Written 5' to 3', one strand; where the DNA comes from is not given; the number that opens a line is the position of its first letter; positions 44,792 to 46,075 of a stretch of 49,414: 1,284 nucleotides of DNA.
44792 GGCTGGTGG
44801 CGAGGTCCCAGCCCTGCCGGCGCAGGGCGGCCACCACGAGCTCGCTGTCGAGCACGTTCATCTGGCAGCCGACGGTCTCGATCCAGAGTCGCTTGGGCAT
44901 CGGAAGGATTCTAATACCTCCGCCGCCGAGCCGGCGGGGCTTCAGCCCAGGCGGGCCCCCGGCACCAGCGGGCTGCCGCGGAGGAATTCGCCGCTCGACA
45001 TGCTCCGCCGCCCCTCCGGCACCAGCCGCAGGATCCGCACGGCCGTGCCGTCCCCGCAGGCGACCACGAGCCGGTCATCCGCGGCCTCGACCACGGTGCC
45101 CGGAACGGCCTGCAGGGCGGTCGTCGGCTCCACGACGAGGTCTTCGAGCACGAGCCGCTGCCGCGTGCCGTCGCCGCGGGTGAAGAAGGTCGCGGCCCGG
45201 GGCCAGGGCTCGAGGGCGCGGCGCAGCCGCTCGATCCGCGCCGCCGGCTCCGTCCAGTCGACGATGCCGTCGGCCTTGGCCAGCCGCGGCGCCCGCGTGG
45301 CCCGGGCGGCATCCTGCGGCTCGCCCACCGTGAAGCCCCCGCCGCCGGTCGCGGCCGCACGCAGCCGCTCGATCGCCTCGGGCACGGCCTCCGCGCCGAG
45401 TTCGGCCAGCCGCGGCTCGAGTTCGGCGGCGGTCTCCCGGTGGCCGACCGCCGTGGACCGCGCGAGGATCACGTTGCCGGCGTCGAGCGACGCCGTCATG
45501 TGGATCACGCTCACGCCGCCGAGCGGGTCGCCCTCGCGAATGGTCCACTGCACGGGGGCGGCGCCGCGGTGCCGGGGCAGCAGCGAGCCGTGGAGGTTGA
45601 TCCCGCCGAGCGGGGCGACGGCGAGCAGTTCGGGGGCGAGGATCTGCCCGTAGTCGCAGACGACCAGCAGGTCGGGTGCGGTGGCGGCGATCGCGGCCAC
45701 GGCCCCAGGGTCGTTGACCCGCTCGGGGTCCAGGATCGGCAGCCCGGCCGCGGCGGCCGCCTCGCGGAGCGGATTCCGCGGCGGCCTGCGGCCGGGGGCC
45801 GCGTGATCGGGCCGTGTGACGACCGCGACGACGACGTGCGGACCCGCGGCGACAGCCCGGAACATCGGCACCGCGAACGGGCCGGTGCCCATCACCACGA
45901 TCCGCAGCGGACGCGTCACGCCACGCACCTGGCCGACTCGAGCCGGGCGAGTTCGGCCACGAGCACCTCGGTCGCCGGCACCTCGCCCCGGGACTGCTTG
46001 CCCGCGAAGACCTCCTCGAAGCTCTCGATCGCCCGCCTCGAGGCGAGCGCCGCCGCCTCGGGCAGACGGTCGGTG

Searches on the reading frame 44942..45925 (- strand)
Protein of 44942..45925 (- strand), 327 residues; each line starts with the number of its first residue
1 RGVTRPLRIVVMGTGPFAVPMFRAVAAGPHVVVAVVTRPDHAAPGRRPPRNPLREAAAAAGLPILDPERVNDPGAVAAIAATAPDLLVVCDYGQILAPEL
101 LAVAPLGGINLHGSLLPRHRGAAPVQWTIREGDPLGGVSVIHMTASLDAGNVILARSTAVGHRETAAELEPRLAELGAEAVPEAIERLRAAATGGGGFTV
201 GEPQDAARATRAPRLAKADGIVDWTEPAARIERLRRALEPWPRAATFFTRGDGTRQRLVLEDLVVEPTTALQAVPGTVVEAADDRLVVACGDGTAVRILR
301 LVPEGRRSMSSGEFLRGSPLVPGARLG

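Call 16: search_protein_families(library=pfam, proteins=[window:44942-45925:-], max_evalue=0.001)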
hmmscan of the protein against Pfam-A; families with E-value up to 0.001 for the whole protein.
window:44942-45925:- (327 aa): 2 families
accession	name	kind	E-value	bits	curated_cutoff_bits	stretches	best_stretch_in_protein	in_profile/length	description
PF00551.24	Formyl_trans_N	-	5.3e-33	114.7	26.1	1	8-185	2-181/181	Formyl transferase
PF02911.23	Formyl_trans_C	-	3.5e-20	72.5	21.1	1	215-318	2-99/100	Formyl transferase, C-terminal domain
